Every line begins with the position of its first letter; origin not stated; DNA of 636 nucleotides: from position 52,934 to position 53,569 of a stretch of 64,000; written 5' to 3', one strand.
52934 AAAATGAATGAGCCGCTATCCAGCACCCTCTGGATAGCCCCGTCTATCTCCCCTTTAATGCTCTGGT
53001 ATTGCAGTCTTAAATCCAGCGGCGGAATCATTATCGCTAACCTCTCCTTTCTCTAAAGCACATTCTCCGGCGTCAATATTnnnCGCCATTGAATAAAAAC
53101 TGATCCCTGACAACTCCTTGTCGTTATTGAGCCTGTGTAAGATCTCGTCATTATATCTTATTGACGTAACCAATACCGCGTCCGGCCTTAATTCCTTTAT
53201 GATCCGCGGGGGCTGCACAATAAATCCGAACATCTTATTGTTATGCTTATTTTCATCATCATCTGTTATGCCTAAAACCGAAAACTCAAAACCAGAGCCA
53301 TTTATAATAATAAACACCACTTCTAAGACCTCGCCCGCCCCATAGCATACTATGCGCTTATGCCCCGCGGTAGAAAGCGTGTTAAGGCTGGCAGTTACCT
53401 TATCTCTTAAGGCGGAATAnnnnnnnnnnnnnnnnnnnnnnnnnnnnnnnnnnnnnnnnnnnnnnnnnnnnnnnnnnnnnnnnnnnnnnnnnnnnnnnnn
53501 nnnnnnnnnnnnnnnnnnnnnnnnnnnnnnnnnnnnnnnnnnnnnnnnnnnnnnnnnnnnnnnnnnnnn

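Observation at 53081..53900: Only sizeable intergenic gap, followed by a winged-helix/Rossmann regulator with a Rex-like layout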

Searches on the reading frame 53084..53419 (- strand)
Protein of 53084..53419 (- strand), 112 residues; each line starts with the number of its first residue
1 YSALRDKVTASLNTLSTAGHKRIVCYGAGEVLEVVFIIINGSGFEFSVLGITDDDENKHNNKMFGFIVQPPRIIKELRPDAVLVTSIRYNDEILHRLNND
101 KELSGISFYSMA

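Call 26: search_protein_representatives(protein=window:53084-53419:-)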
Query: 112 residues. Proteins with E-value up to 0.001 (for the whole library): 196; up to 1e-10: 8; up to 1e-30: 1. The best 150 are listed.
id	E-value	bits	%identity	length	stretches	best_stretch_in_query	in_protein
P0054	2.6e-33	130.5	59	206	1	1-111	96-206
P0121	9.6e-13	64.4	45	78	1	32-111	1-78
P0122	4.7e-12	62.2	33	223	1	1-97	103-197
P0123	6.5e-12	61.7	40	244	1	6-100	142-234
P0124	1.1e-11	60.9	32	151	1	1-110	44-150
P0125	4.6e-11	59.0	36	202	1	12-102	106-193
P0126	5.0e-11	58.9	33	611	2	20-97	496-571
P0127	7.4e-11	58.3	34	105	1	12-108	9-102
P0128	1.2e-10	57.7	44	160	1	4-89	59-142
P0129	3.8e-10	56.0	36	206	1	1-97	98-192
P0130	4.1e-10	55.9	37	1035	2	20-99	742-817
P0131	5.0e-10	55.7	44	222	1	12-94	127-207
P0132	6.2e-10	55.4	39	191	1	2-98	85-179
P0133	6.6e-10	55.3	40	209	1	17-98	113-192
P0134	8.1e-10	55.0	58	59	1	57-106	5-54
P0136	1.1e-09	54.6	33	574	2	4-99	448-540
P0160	5.9e-08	49.0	27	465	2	23-105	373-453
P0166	1.3e-07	47.9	37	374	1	12-104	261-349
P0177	4.3e-07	46.2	32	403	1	19-105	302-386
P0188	1.1e-06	44.9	31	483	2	18-102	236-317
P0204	4.2e-06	43.1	27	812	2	13-95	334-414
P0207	6.2e-06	42.5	35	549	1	8-109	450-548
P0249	7.4e-05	39.0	40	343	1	22-100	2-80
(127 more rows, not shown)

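Call 27: search_protein_families(library=pfam, proteins=[P0126, P0130, P0136, P0160, P0166, P0177, P0188, P0204, P0207, P0249], max_evalue=0.001)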
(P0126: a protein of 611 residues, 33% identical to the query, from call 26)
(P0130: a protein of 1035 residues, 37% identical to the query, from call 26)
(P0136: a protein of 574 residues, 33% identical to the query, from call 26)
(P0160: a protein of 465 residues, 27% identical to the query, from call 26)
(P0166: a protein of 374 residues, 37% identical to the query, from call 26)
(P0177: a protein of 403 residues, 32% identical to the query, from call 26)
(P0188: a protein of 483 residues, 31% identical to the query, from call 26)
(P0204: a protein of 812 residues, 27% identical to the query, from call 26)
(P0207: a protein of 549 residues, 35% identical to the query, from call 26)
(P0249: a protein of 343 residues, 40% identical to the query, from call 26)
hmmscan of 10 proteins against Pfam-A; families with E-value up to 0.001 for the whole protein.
P0126 (611 aa): 4 families
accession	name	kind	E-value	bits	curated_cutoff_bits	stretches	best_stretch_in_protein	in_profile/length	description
PF00535.33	Glycos_transf_2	-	1.1e-29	104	23.3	1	7-120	1-114/168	Glycosyl transferase family 2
PF08484.17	Methyltransf_14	-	4e-17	62.9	23.5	2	337-431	56-152/160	C-methyltransferase C-terminal domain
PF13641.12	Glyco_tranf_2_3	-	2.1e-13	51.3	27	1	6-118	3-120/230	Glycosyltransferase like family 2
PF10111.15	Glyco_tranf_2_2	-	8.8e-05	22.6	27.3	1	7-119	1-121/276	Glycosyltransferase like family 2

P0130 (1035 aa): 5 families
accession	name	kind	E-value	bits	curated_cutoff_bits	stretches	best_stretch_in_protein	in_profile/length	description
PF04464.20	Glyphos_transf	-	1.7e-73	248.1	22.1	1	171-544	8-366/367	CDP-Glycerol:Poly(glycerophosphate) glycerophosphotransferase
PF04991.19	LicD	-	3.3e-07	31.1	22.6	1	856-891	6-41/227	LicD family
PF08484.17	Methyltransf_14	-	0.00011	22.5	23.5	0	8-65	72-132/160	C-methyltransferase C-terminal domain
PF17836.7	PglD_N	-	0.00014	22.8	23.4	0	744-789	1-50/78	PglD N-terminal domain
PF02629.25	CoA_binding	-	0.00085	20.5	22.3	0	6-82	5-88/97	CoA binding domain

P0136 (574 aa): 4 families
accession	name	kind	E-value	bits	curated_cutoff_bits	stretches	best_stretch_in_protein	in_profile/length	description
PF00535.33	Glycos_transf_2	-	3.4e-26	92.6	23.3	1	7-116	1-110/168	Glycosyl transferase family 2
PF08484.17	Methyltransf_14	-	2.8e-18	66.7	23.5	2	319-418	53-154/160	C-methyltransferase C-terminal domain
PF13641.12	Glyco_tranf_2_3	-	2.3e-12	47.9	27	1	6-191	3-192/230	Glycosyltransferase like family 2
PF10111.15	Glyco_tranf_2_2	-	0.00032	20.7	27.3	1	7-108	1-105/276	Glycosyltransferase like family 2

P0160 (465 aa): 1 family
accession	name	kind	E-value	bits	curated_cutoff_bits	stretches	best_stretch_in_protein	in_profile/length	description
PF02629.25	CoA_binding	-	0.00031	21.9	22.3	0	368-430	1-67/97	CoA binding domain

P0166 (374 aa): 3 families
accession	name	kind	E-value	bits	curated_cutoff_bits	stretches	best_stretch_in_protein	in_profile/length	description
PF00535.33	Glycos_transf_2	-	2.9e-29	102.6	23.3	1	5-123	1-122/168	Glycosyl transferase family 2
PF10111.15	Glyco_tranf_2_2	-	7.8e-09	35.8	27.3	1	7-102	3-104/276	Glycosyltransferase like family 2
PF13641.12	Glyco_tranf_2_3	-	1.5e-07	32.1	27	1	4-112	3-119/230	Glycosyltransferase like family 2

P0177 (403 aa): 4 families
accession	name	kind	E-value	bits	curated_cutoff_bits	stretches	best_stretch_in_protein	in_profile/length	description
PF00535.33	Glycos_transf_2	-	4.5e-29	102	23.3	1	5-110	1-105/168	Glycosyl transferase family 2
PF10111.15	Glyco_tranf_2_2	-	5.4e-13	49.5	27.3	1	5-218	1-223/276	Glycosyltransferase like family 2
PF13641.12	Glyco_tranf_2_3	-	2.8e-10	41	27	1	4-209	3-202/230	Glycosyltransferase like family 2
PF08484.17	Methyltransf_14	-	2.9e-07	30.9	23.5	1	295-389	59-156/160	C-methyltransferase C-terminal domain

P0188 (483 aa): 1 family
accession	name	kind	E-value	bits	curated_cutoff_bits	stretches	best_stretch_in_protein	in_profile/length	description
PF08484.17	Methyltransf_14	-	3e-10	40.6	23.5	1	188-323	21-156/160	C-methyltransferase C-terminal domain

P0204 (812 aa): 7 families
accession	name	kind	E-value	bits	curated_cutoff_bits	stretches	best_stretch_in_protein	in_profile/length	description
PF04055.27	Radical_SAM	-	4.5e-14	53.4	29.5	1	94-233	2-144/166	Radical SAM superfamily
PF08241.18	Methyltransf_11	-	5e-07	30.7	21.2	1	610-707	1-95/95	Methyltransferase domain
PF13847.12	Methyltransf_31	-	3.1e-05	24.1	27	1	606-708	4-110/145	Methyltransferase domain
PF08242.18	Methyltransf_12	-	0.00015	22.8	30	1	627-704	19-97/98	Methyltransferase domain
PF13649.12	Methyltransf_25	-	0.00017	22.7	27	1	609-703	1-97/97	Methyltransferase domain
PF13489.12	Methyltransf_23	-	0.00018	21.7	27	1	604-732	21-139/164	Methyltransferase domain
PF08484.17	Methyltransf_14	-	0.0002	21.6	23.5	0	299-420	35-149/160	C-methyltransferase C-terminal domain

P0207 (549 aa): 5 families
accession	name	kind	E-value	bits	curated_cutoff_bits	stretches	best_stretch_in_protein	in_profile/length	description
PF00534.26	Glycos_transf_1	-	2.2e-19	70.1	26.4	1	227-373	11-158/172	Glycosyl transferases group 1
PF13692.12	Glyco_trans_1_4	-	2.1e-17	64.2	27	1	234-372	4-141/142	Glycosyl transferases group 1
PF13439.12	Glyco_transf_4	-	9.6e-14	52.2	28.5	1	19-216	3-164/170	Glycosyltransferase Family 4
PF13579.12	Glyco_trans_4_4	-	1.6e-10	41.9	29.7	1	19-215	2-156/158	Glycosyl transferase 4-like domain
PF08484.17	Methyltransf_14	-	2.8e-05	24.4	23.5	1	441-539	48-147/160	C-methyltransferase C-terminal domain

P0249 (343 aa): 1 family
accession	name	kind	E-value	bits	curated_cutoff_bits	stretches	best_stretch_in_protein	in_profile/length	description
PF04765.19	TOD1_MUCI70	-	1.9e-18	67.3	21.4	1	98-316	45-289/314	TOD1/MUCI70, glycosyltransferase-like domain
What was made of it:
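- The same domain is fused to GT2, GT4, TagF-like and sugar-methyltransferase-type enzymes (call 27). The same domain recurs as an accessory module on nucleotide-sugar-using enzymes (call 27).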

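Call 47: search_solved_structures(query=A3, max_evalue=10, show_alignments=5)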
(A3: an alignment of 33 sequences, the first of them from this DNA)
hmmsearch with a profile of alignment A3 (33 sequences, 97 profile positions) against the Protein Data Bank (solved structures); distinct sequences matched with E-value up to 10: 25.
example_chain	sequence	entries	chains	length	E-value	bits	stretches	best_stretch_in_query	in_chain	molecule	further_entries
3nkl_A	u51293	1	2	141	3.5e-07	33.4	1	9-66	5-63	UDP-D-quinovosamine 4-dehydrogenase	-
5zz5_A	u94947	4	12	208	9.9e-06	28.7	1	10-87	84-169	Redox-sensing transcriptional repressor Rex | Redox-sensing transcriptional repressor Rex 1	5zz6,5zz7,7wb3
7xdu_A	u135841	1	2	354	0.0049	20.1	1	10-95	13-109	4-hydroxy-tetrahydrodipicolinate reductase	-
2vt2_A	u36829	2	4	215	0.021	18.1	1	2-86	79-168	REDOX-SENSING TRANSCRIPTIONAL REPRESSOR REX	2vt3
2l82_A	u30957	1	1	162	0.029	17.6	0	64-94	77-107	DESIGNED PROTEIN OR32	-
6iaq_A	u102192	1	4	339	0.052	16.8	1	10-85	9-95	Dihydrodipicolinate reductase N-terminus domain-containing protein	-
8xf9_A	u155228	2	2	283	0.18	15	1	26-84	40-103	Iron-hydroxamate ABC transporter substrate-binding protein FtsB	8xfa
8xet_A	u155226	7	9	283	0.19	15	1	26-84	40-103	Iron-hydroxamate ABC transporter substrate-binding protein | Iron-hydroxamate ABC transporter substrate-binding protein FtsB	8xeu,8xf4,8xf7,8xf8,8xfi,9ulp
5veg_A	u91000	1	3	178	0.28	14.4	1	19-77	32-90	Flavodoxin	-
4cvh_A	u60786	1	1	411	0.29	14.4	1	8-70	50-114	ISOPRENOID SYNTHASE DOMAIN-CONTAINING PROTEIN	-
9u4x_A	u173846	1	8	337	0.33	14.2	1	11-45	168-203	Alcohol dehydrogenase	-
3wg9_A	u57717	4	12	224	0.34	14.2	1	12-62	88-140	Redox-sensing transcriptional repressor rex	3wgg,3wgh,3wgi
2n3z_A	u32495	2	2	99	0.36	14.1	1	2-45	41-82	OR446 | De novo designed protein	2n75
8i78_A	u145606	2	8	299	0.39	14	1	10-57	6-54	Meso-diaminopimelate D-dehydrogenase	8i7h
6iqd_A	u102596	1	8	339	0.57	13.5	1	11-46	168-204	Alcohol dehydrogenase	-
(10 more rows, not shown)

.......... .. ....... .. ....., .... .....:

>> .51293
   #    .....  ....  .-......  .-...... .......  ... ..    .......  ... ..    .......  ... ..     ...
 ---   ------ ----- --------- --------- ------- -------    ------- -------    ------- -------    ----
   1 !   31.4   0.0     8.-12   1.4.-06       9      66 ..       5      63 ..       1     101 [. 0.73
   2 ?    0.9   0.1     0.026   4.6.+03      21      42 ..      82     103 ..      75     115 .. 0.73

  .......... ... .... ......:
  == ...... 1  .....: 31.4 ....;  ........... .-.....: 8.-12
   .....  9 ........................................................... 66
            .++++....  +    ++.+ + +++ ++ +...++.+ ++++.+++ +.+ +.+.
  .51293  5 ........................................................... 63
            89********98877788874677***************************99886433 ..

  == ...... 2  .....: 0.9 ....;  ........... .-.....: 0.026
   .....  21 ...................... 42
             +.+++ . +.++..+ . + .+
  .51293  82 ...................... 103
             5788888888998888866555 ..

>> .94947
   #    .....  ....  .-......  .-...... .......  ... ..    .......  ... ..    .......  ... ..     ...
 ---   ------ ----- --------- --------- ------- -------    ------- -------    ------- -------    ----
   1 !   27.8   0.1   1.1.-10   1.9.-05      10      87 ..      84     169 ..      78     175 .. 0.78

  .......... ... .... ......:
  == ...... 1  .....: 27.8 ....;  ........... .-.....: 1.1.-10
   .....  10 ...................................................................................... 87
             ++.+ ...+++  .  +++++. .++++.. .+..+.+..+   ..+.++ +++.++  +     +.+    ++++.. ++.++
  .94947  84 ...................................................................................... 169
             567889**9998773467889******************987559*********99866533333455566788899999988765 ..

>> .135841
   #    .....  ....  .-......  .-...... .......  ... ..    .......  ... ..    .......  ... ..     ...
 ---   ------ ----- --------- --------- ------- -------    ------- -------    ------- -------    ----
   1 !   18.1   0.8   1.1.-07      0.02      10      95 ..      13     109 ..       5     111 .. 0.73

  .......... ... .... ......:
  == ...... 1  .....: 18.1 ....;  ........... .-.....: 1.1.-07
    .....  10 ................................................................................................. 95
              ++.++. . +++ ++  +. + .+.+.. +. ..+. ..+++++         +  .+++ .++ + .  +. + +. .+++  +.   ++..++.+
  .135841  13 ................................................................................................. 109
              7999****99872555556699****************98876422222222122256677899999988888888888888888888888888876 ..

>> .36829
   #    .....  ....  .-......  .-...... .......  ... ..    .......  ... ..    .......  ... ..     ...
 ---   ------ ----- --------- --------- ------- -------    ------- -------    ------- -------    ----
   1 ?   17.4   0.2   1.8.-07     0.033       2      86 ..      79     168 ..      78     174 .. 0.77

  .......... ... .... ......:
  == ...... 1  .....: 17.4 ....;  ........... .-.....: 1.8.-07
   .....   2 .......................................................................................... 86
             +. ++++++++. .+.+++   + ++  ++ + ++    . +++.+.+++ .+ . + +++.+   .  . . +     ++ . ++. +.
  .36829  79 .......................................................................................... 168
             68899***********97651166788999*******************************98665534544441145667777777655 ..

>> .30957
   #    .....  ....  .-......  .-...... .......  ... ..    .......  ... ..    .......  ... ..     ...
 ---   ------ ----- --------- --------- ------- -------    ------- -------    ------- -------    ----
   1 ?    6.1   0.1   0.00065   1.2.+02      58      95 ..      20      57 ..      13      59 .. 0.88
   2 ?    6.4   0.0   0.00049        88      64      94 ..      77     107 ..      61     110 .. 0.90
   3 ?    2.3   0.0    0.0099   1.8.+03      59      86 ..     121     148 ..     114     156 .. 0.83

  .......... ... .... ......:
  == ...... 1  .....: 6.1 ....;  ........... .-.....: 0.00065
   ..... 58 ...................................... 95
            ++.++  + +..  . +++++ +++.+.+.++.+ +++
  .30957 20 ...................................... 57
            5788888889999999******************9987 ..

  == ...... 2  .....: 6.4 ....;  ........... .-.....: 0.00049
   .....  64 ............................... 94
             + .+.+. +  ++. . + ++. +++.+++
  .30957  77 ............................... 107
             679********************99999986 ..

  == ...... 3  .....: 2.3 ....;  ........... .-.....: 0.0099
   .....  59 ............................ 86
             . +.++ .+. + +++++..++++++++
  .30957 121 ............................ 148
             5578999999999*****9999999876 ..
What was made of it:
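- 53090..53356 (-): Small Rossmann-like domain (residues 117-205) with conserved YGAGE, DDD..K.G and DAV.ITS motifs. Profile: 3nkl 3.5e-7, Rex 9.9e-6 (call 47).
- On Rex family: The family profile hits T. maritima Rex at E 9.9e-6 and B. subtilis Rex at 0.021 (call 47).
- The motif 'G-I-x-D-x-D-P/x-x-K-x-G-K' aligns with the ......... segment of Rex (call 47).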

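Call 48: search_protein_families(library=pfam, alignment_id=A3, max_evalue=0.1)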
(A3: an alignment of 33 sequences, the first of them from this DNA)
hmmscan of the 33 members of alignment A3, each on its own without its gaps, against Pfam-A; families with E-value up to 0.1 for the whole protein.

A. member 1, seq(100 aa): 3 families
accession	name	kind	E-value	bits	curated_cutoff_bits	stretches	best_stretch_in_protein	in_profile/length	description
PF08484.17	Methyltransf_14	-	0.0012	19.1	23.5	1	8-87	68-147/160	C-methyltransferase C-terminal domain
PF17836.7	PglD_N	-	0.037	15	23.4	1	10-69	1-58/78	PglD N-terminal domain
PF20758.2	2B_soluble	-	0.087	13.2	27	0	32-95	16-78/142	2B protein soluble domain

B. families by the number of members that match (of 33 scanned): 14 families
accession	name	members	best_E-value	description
PF08484.17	Methyltransf_14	29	8.2e-09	C-methyltransferase C-terminal domain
PF17836.7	PglD_N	15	9.2e-07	PglD N-terminal domain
PF02629.25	CoA_binding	5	8.2e-05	CoA binding domain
PF01488.26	Shikimate_DH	4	0.0025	Shikimate / quinate 5-dehydrogenase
PF22674.2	C2185-like_N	3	6e-06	C2185-like, N-terminal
PF09890.14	DUF2117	2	0.0092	Uncharacterized protein conserved in archaea (DUF2117)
PF01875.22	Memo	1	0.012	Memo-like protein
PF00532.27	Peripla_BP_1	1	0.013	Periplasmic binding proteins and sugar binding domain of LacI family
PF13857.12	Ank_5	1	0.019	Ankyrin repeats (many copies)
PF01408.29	GFO_IDH_MocA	1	0.058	Oxidoreductase family, NAD-binding Rossmann fold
PF13478.12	XdhC_C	1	0.067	XdhC Rossmann domain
PF00899.27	ThiF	1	0.068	ThiF family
PF20758.2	2B_soluble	1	0.087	2B protein soluble domain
PF13833.12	EF-hand_8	1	0.098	EF-hand domain pair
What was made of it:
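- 53090..53356 (-): Pfam: Methyltransf_14 in 29 of 33 members, PglD_N in 15 of 33 (call 48).
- On Small Rossmann-like nucleotide / NDP-sugar modules (PglF-N 3nkl, WbaP DUF, PglD_N, Methyltransf_14 C-domain): Family-wide, 29 of 33 and 15 of 33 members match at E <= 0.1 (call 48).
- Closest known: C-terminal domain of sugar C-methyltransferases. Same: These are the most frequent Pfam matches for the C-domain: Methyltransf_14 in 29 of 33 members and PglD_N in 15 of 33 (call 48).
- Closer Pfam neighbours are NDP-sugar-binding domains (call 48).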

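Call 64: predict_structure(alignment_id=A3)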
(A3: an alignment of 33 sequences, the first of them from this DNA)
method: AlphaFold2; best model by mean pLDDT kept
length: 100 residues; sequences in the alignment: 33
mean_pLDDT: 96.3   pTM: 0.88
mean pLDDT of the five models: 96.3, 96.2, 96.3, 96.0, 95.9
residues with pLDDT >= 90: 95; 70-90: 5; 50-70: 0; < 50: 0
segments of 3 or more residues with pLDDT < 50: none
pLDDT, mean of each block of 10 residues (from residue 1): 95 97 93 95 98 98 98 97 97 95
secondary structure, 60 per line:
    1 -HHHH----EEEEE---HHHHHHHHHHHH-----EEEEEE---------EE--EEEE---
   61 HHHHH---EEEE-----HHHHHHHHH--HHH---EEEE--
elements in order: H2-5 E10-14 H18-29 E35-40 E54-57 H61-65 E69-72 H78-86 E95-98
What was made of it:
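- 53090..53356 (-): AF2 pLDDT 96.3 (call 64).
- Checked: Its C-terminal domain is a confidently modelled alpha/beta Rossmann-like fold (pLDDT 96.3, pTM 0.88; call 64) containing the quoted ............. and DAVLVTS strings.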

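Call 66: fold_search(model_id=the predicted structure, library=pdb)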
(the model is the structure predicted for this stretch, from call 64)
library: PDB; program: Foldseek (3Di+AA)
matches with E <= 10: 1425; with E <= 0.001: 25
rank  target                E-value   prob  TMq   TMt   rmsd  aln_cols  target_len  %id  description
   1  3nkl_B                2.2e-06  1.00  0.70  0.59   3.2       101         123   20  Crystal Structure of UDP-D-Quinovosamine 4-Dehydrogenase from Vibrio fischeri (released 2010-08-18)
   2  3nkl_A                2.3e-05  1.00  0.69  0.58   3.3       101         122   20  Crystal Structure of UDP-D-Quinovosamine 4-Dehydrogenase from Vibrio fischeri (released 2010-08-18)
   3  5zz5_B                5.8e-05  1.00  0.66  0.36   5.6       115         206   17  Redox-sensing transcriptional repressor Rex (released 2018-11-07)
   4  5zz5_C                5.8e-05  1.00  0.67  0.46   5.9       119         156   17  Redox-sensing transcriptional repressor Rex (released 2018-11-07)
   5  5zz6_B                1.1e-04  1.00  0.65  0.35   5.5       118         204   18  Redox-sensing transcriptional repressor Rex (released 2018-11-07)
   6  5zz6_D                1.5e-04  1.00  0.67  0.39   5.4       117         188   17  Redox-sensing transcriptional repressor Rex (released 2018-11-07)
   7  5zz5_A                1.9e-04  1.00  0.67  0.37   5.5       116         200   17  Redox-sensing transcriptional repressor Rex (released 2018-11-07)
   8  3wg9_C                1.9e-04  1.00  0.63  0.34   5.6       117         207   14  Crystal structure of RSP, a Rex-family repressor (released 2014-08-13)
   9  5zz7_B                2.2e-04  1.00  0.65  0.35   5.5       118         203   18  Redox-sensing transcriptional repressor Rex (released 2018-11-07)
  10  3wgh_A                2.7e-04  1.00  0.66  0.35   5.0       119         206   13  Crystal structure of RSP in complex with beta-NADH (released 2014-08-13)
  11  3wg9_D                3.1e-04  1.00  0.65  0.34   5.6       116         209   16  Crystal structure of RSP, a Rex-family repressor (released 2014-08-13)
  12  5zz6_C                3.3e-04  1.00  0.63  0.34   5.2       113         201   18  Redox-sensing transcriptional repressor Rex (released 2018-11-07)
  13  3ikv_B                3.6e-04  1.00  0.66  0.36   4.2       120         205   15  Crystal structure of a Rex-family repressor R90D mutant from Thermus aquaticus (released 2010-06-09)
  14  7wb3_A                3.8e-04  1.00  0.65  0.36   5.4       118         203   17  Crystal structure of T. maritima Rex in ternary complex (released 2022-02-16)
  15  3wg9_B                4.1e-04  1.00  0.61  0.32   6.1       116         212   15  Crystal structure of RSP, a Rex-family repressor (released 2014-08-13)
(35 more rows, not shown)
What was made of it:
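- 53090..53356 (-): Foldseek: 3nkl TM 0.70, Rex 0.61-0.69, WbaP DUF 0.65, VioB N-domain 0.67, KijD1 0.63-0.64 (call 66).
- On Rex family: Structural TM is 0.61-0.69 (call 66).
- On Small Rossmann-like nucleotide / NDP-sugar modules (PglF-N 3nkl, WbaP DUF, PglD_N, Methyltransf_14 C-domain): TM 0.70 to 3nkl, 0.65 to WbaP and 0.67 to VioB (calls 64, 66).
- Closest known: Rex redox-sensing repressors. Same: The C-domains are detectably similar (profile E 9.9e-6; TM 0.61-0.69; calls 47, 66).
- Closest known: N-terminal domain of PglF/WbpM-like dehydratases. Same: These include the best sequence-profile and structural match for the C-domain: 3nkl at E 3.5e-7, TM 0.70, rmsd 3.2 A; WbaP DUF at TM 0.65 (calls 47, 66).
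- Closest known: C-terminal domain of sugar C-methyltransferases. Same: Structural matches have TM 0.63-0.67 (call 66).
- The C-domain fold is confidently predicted and matches nucleotide-binding domains (calls 47, 64, 66). They are the second-best profile and structure hits for the C-domain (calls 47, 66).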
